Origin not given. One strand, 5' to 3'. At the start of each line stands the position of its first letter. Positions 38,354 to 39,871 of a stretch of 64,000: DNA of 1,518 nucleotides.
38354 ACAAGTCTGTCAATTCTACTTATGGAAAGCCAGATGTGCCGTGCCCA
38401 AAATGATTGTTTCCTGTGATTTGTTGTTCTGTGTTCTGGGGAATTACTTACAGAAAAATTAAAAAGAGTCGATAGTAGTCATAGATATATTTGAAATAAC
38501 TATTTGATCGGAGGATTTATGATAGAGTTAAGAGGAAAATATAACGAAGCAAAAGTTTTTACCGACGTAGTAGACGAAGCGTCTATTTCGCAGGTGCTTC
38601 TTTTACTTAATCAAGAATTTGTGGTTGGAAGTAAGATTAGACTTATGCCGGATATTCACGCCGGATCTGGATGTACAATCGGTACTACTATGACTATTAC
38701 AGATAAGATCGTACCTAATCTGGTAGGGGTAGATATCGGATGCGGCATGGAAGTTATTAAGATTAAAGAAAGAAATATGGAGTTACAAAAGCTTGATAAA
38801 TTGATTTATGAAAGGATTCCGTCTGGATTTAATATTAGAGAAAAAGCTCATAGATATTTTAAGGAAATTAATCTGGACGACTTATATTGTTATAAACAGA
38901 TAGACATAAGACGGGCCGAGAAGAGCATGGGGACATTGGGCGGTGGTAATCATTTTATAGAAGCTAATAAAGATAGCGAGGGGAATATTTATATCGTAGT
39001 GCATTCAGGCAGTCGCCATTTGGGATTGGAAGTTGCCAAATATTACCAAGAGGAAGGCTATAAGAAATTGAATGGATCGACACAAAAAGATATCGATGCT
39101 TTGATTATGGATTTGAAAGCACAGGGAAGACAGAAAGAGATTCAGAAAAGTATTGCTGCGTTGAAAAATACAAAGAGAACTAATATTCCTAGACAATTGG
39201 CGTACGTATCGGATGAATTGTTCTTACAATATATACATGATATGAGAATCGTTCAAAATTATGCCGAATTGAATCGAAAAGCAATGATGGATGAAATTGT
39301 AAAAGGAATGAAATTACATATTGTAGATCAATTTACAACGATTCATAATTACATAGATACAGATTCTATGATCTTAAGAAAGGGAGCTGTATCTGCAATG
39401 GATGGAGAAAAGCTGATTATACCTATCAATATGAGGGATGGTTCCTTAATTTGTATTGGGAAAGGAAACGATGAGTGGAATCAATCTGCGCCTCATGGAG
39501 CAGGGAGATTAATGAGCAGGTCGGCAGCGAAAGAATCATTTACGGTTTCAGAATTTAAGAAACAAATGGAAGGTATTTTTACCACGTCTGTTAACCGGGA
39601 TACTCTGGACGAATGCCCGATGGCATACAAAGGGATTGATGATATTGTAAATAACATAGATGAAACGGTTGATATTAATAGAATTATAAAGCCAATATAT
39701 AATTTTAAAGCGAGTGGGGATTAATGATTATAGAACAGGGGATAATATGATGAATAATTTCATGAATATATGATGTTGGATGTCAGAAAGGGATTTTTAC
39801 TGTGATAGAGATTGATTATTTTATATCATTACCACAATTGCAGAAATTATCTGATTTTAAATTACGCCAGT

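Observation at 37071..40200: AT-rich island encoding a ComEC-type MBL-fold hydrolase, a catalytically intact RtcB ligase and a Cys-rich small protein: a candidate nucleic-acid cleavage/repair (conflict) module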

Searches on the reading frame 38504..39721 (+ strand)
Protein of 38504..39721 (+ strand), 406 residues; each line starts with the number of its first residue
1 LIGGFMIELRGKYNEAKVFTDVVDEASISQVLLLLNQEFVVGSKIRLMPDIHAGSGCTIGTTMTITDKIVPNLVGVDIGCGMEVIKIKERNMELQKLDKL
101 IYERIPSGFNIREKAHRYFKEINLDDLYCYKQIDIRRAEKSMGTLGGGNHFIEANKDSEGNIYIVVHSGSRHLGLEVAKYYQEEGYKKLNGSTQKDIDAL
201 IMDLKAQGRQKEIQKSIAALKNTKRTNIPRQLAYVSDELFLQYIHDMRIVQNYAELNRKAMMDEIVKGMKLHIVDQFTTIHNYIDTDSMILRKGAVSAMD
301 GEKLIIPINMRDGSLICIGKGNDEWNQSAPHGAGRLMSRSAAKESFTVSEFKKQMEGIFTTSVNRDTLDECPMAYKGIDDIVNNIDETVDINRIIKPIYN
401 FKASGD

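Call 3: search_protein_families(library=pfam, proteins=[window:38504-39721:+], max_evalue=1)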
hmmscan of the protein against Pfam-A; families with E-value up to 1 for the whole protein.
window:38504-39721:+ (406 aa): 2 families
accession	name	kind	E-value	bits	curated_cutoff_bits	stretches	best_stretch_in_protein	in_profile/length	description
PF01139.22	RtcB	-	7.1e-64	217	27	2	134-402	139-425/426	tRNA-splicing ligase RtcB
PF07067.16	DUF1340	-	0.0036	17.2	25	1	187-299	63-174/236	Protein of unknown function (DUF1340)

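Call 4: search_protein_families(library=padloc, proteins=[window:38504-39721:+], max_evalue=1)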
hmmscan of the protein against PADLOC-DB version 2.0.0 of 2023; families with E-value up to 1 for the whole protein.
window:38504-39721:+ (406 aa): 0 families

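Call 5: search_protein_families(library=ncbifam, proteins=[window:38504-39721:+], max_evalue=1)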
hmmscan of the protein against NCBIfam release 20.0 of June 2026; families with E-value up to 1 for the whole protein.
window:38504-39721:+ (406 aa): 6 families
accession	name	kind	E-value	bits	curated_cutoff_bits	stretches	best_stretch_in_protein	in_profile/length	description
NF052663.1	RtcB_rel_intein2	exception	7.2e-48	163.8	1050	3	230-397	438-620/626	intein-containing RctB family protein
NF007153.0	PRK09588.1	equivalog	2.1e-38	132.3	407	2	45-197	42-199/379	RNA ligase RtcB family protein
TIGR03073.1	release_rtcB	hypoth_equivalog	1.5e-28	99.9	271.8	2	44-182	30-172/356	RNA ligase RtcB family protein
NF038162.1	RtcB_rel_intein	exception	2.8e-12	45.5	1150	2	136-387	670-943/961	intein-containing RtcB family protein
NF007076.0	PRK09527.1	equivalog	0.017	14.5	347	1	35-92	134-190/203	galactoside O-acetyltransferase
NF000490.1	chloram_CatB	equivalog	0.03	13.6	350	1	17-75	96-154/210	type B chloramphenicol O-acetyltransferase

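Call 6: search_protein_families(library=phrogs, proteins=[window:38504-39721:+], max_evalue=1)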
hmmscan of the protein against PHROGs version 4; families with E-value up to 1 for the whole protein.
window:38504-39721:+ (406 aa): 5 families
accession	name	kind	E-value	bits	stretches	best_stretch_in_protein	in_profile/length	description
phrog_1075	-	DNA, RNA and nucleotide metabolism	1.2e-140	470.6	1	6-404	56-442/459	tRNA splicing ligase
phrog_32430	-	DNA, RNA and nucleotide metabolism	5.5e-51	172.9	1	270-403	5-138/139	tRNA splicing ligase RtcB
phrog_17451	-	unknown function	0.0027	18.7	1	191-269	59-131/178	-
phrog_1814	-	unknown function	0.037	14.6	1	187-299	62-173/235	-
phrog_29080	-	unknown function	0.12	13.3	1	140-223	56-135/205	-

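Call 31: search_solved_structures(query=window:38504-39721:+, max_evalue=0.001, show_alignments=2)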
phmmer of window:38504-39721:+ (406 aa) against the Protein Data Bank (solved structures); distinct sequences matched with E-value up to 0.001: 9.
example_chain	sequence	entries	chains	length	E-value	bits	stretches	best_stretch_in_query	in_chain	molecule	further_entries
4dwr_B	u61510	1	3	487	1.7e-14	57.1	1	136-388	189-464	tRNA-splicing ligase RtcB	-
1uc2_A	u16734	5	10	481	1.7e-14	57.1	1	136-388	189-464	hypothetical protein PH1602 | tRNA-splicing ligase RtcB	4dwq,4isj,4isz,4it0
7lfq_A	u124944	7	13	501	2e-14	56.9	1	136-388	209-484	RNA-splicing ligase RtcB | tRNA-splicing ligase RtcB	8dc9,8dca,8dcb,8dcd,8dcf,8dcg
2epg_A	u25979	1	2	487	6e-12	48.7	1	136-386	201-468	Hypothetical protein TTHA1785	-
9i8v_C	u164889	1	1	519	3.4e-09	39.7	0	137-388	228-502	RNA-splicing ligase RtcB homolog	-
8odo_A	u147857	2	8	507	4.6e-09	39.2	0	138-388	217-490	RNA-splicing ligase RtcB homolog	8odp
7p3b_A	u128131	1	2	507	4.6e-09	39.2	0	138-388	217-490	RNA-splicing ligase RtcB homolog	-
8orj_A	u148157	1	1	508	4.6e-09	39.2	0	138-388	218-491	RNA-splicing ligase RtcB homolog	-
8btt_A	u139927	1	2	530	6.3e-09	38.8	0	138-388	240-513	RNA-splicing ligase RtcB homolog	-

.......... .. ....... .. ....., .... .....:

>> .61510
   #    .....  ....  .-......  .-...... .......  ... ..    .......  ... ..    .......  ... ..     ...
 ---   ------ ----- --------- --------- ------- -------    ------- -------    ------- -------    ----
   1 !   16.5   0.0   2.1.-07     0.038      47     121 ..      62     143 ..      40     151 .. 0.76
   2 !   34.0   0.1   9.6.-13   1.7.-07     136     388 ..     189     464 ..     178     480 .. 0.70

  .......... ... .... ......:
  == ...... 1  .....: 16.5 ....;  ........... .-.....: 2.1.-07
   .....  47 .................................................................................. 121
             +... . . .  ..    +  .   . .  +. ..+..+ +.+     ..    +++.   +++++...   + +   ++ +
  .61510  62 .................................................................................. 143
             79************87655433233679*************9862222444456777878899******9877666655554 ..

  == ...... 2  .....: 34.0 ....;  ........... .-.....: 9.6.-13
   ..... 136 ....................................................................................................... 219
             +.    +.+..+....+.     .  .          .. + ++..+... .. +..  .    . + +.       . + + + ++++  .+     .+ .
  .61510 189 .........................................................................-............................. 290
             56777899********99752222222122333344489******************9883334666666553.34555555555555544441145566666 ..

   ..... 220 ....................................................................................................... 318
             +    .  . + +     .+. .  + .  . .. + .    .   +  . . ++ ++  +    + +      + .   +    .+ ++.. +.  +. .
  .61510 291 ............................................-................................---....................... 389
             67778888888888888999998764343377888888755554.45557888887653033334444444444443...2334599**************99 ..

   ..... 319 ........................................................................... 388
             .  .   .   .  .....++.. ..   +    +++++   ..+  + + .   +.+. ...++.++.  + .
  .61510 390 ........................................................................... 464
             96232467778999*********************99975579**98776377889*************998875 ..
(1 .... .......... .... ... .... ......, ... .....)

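Call 43: search_dna_similar(query=window:38504-39721:+, collection=phages, mode=protein, max_rows=20)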
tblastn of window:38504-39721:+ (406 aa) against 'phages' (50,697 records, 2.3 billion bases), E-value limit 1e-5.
Records with a match: 691; places in all: 693; records where one place covers at least 80% of the query: 638.
Best place of each record, by identity: 60-80% 1; <60% 690.
By first word of the organism name: Mycobacterium 221; Bacillus 63; Listeria 58; Brevibacterium 32; Caulobacter 30; Halorubrum 29; Gordonia 25; Enterococcus 23; Microbacterium 19; Erwinia 17; and 45 more.
By host as written in the record: Mycobacterium smegmatis mc2 155 163; Listeria monocytogenes 47; - 44; Brevibacterium aurantiacum SMQ-1335 32; Mycobacterium smegmatis mc#155 29; Gordonia terrae 3612 24; Halorubrum sp. 16; Bacillus subtilis 14; and 147 more.
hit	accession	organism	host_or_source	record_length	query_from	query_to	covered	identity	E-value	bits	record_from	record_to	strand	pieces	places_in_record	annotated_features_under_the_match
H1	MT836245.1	Bacteriophage sp.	human fecal samples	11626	5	403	98%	67.9%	0e+0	569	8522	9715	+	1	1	record has no annotation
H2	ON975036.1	Bacillus phage Thurquoise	Bacillus thuringiensis strain ATCC10792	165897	6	404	98%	59.1%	4e-149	473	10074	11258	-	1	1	tRNA-splicing ligase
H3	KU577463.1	Bacillus phage Deep Blue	Bacillus cereus BtB2-4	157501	6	404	98%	59.1%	4e-149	473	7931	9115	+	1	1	hypothetical protein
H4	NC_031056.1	Bacillus phage Deep Blue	Bacillus cereus BtB2-4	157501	6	404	98%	59.1%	4e-149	473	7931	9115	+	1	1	tRNA splicing ligase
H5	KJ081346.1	Bacillus phage BCP8-2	Bacillus cereus JCM 2152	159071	6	404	98%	59.0%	4e-108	482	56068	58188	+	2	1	putative RTCB protein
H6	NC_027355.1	Bacillus phage BCP8-2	Bacillus cereus JCM 2152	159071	6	404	98%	59.0%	4e-108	482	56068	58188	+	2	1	tRNA splicing ligase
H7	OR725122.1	Bacillus phage BC-VP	Bacillus cereus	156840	6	404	98%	58.9%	1e-150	477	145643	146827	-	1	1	tRNA splicing ligase | toxin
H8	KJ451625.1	Bacillus phage Bcp1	Bacillus cereus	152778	6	404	98%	58.9%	3e-149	473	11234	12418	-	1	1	uncharacterized protein family UPF0027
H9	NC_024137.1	Bacillus phage Bcp1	Bacillus cereus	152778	6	404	98%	58.9%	3e-149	473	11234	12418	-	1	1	tRNA splicing ligase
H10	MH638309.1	Bacillus phage Hobo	Bacillus thuringiensis kurstaki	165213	6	404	98%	58.6%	3e-149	473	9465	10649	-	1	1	24: tRNA splicing ligase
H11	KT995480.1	Bacillus phage BM15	Priestia megaterium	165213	6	404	98%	58.6%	3e-149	473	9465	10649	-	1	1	tRNA-splicing ligase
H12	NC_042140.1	Bacillus phage BM15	Priestia megaterium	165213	6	404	98%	58.6%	3e-149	473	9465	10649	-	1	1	tRNA splicing ligase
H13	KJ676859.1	Bacillus phage JBP901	Bacillus cereus ATCC 14579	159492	6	404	98%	58.5%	9e-108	480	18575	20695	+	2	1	putative RtcB protein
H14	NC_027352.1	Bacillus phage JBP901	Bacillus cereus ATCC 14579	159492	6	404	98%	58.5%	9e-108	480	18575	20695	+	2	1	tRNA splicing ligase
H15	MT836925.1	Bacteriophage sp.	human fecal samples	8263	3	403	99%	58.1%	1e-158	500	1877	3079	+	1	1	record has no annotation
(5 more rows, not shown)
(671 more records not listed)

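Call 46: get_annotated_region(hit=H1, flank=9000)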
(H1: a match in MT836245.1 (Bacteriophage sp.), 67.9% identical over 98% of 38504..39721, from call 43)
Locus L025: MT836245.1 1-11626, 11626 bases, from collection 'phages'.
description: UNVERIFIED: Bacteriophage sp. clone scaffold_1755 genomic sequence.
organism: Bacteriophage sp. (NCBI taxid 38018)
taxonomy: Viruses
host: -; source: human fecal samples; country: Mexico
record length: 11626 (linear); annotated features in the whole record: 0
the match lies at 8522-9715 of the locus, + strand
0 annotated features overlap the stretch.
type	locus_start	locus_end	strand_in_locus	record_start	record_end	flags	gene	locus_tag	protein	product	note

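Call 55: find_related_loci(query=window:38504-39721:+, collection=viral_contigs, flank=5000)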
Query window:38504-39721:+ (406 aa) in viral_contigs; peptide patterns used: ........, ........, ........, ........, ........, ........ (x = any residue, [..] = any of these).
36 stretches matched a pattern; 32 encode a relative of the query (tblastn E <= 1e-3); 32 distinct loci.
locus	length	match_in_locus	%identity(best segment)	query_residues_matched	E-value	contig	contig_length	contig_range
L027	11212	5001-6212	88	3-406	0e+0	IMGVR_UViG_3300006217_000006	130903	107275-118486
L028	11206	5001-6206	70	4-406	0e+0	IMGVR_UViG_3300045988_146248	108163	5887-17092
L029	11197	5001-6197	72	3-403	0e+0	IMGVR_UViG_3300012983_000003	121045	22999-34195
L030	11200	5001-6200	70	3-403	0e+0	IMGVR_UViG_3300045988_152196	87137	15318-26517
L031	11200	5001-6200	70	3-403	0e+0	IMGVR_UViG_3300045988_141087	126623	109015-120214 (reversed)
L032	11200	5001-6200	70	3-403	0e+0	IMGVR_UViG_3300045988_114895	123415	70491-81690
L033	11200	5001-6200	69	3-403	0e+0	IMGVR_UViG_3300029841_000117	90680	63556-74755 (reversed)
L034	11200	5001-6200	70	3-403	0e+0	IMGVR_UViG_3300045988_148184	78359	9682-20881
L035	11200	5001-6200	69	3-403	0e+0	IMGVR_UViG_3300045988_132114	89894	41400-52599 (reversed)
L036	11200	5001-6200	69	3-403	0e+0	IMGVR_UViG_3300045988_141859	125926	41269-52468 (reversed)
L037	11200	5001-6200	70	3-403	0e+0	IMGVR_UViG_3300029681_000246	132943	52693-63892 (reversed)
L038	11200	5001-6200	70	3-403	0e+0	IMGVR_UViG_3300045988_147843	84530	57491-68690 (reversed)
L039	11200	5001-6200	69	3-403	0e+0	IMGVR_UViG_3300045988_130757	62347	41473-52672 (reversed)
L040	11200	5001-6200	69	3-403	0e+0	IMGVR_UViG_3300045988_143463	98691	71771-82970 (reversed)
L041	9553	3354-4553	69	3-403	0e+0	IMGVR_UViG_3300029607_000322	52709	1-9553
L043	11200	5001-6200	69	3-403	0e+0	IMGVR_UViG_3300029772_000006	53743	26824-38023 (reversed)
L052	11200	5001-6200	69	3-403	0e+0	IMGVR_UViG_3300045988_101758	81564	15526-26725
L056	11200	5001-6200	69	3-403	0e+0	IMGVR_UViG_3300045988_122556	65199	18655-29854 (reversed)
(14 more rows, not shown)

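Call 56: find_related_loci(query=window:38504-39721:+, collection=metagenome_contigs, flank=5000)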
Query window:38504-39721:+ (406 aa) in metagenome_contigs; peptide patterns used: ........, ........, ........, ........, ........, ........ (x = any residue, [..] = any of these).
344 stretches matched a pattern; 275 encode a relative of the query (tblastn E <= 1e-3); the best 80 are kept; 80 distinct loci.
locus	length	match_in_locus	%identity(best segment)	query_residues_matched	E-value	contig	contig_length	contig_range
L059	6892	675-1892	100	1-406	0e+0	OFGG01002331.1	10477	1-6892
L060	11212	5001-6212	88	3-406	0e+0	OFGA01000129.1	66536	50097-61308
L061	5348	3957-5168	85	3-406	0e+0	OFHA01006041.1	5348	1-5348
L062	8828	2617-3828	85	3-406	0e+0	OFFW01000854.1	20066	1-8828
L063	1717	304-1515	82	3-406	0e+0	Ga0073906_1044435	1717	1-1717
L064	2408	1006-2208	82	6-406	0e+0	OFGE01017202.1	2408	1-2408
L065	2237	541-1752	78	3-406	0e+0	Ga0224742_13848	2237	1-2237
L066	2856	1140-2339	78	5-404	0e+0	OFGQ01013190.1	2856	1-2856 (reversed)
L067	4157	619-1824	77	3-404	0e+0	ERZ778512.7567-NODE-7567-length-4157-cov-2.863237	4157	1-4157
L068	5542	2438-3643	77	3-404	0e+0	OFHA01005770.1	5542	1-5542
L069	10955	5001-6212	77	3-406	0e+0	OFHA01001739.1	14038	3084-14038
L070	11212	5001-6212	77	3-406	0e+0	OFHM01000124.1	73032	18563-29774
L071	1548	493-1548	88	3-354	0e+0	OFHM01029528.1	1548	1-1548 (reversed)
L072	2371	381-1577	74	5-403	0e+0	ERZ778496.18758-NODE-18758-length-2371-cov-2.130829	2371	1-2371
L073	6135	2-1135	79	29-406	0e+0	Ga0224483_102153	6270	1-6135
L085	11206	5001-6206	73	5-406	0e+0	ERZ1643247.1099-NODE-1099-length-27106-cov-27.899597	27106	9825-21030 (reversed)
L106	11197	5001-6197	69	5-403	0e+0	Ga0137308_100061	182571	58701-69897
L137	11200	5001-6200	69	3-403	0e+0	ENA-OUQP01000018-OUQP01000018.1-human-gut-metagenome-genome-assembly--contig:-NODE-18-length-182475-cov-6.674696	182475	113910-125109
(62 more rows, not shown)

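Call 61: search_protein_families(library=pfam, proteins=[L137:3645-4202:+, L040:4202-4987:+, L056:6212-6433:+, L034:6433-7920:+, L052:7923-8372:+, L043:8377-9120:+, L106:6460-7818:+, L085:4608-4964:+, L106:4491-4907:-], max_evalue=0.01)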
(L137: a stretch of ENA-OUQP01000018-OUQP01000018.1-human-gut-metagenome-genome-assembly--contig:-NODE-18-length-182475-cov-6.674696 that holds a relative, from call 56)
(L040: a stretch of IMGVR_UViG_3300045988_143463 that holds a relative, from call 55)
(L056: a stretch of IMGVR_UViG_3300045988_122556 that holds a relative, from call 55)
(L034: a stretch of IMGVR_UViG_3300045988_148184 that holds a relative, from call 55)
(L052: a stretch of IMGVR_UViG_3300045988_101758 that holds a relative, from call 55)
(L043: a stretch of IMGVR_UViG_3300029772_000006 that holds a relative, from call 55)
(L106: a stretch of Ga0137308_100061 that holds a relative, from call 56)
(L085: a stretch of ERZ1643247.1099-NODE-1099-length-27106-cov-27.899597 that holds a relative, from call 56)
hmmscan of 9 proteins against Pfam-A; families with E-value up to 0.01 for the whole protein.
L137:3645-4202:+ (186 aa): 1 family
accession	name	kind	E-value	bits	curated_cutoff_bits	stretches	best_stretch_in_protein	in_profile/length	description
PF00857.26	Isochorismatase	-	1e-25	91.3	27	1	3-174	2-165/175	Isochorismatase domain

L040:4202-4987:+ (262 aa): 2 families
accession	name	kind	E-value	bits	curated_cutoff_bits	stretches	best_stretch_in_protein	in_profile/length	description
PF00156.33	Pribosyltran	-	8.9e-08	32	26.3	1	166-226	61-124/158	Phosphoribosyl transferase domain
PF14572.12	Pribosyl_synth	-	6.3e-05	23.4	27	1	186-252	80-146/184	Phosphoribosyl synthetase-associated domain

L056:6212-6433:+ (74 aa): 0 families

L034:6433-7920:+ (496 aa): 2 families
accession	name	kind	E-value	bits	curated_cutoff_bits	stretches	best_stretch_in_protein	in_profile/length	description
PF04095.22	NAPRTase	-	6.9e-24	85.3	20.8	1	185-474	4-236/239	Nicotinate phosphoribosyltransferase (NAPRTase) family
PF18127.6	NAMPT_N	-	7.7e-09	36.1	25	1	7-58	3-52/98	Nicotinamide phosphoribosyltransferase, N-terminal domain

L052:7923-8372:+ (150 aa): 1 family
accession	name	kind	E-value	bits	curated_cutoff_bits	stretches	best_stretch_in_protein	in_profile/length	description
PF01661.27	Macro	-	1.2e-05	25.6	22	1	20-127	2-112/118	Macro domain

L043:8377-9120:+ (248 aa): 2 families
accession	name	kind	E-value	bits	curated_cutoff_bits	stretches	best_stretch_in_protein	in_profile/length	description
PF02540.23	NAD_synthase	-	5e-51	173.6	21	1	11-233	4-226/242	NAD synthase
PF03054.22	tRNA_Me_trans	-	0.0059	16.7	20.6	0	30-68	4-40/202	tRNA methyl transferase HUP domain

L106:6460-7818:+ (453 aa): 0 families

L085:4608-4964:+ (119 aa): 0 families

L106:4491-4907:- (139 aa): 0 families

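Call 65: search_protein_families(library=pfam, proteins=[L062:1641-2423:+], max_evalue=0.01)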
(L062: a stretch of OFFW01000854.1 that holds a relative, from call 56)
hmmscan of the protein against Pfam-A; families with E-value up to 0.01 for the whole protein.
L062:1641-2423:+ (261 aa): 2 families
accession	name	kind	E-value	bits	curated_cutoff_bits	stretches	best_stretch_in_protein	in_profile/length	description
PF13676.11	TIR_2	-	1.5e-31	109.9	28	1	4-121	1-118/122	TIR domain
PF01582.25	TIR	-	9.4e-11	42.3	21.3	1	14-98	16-99/179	TIR domain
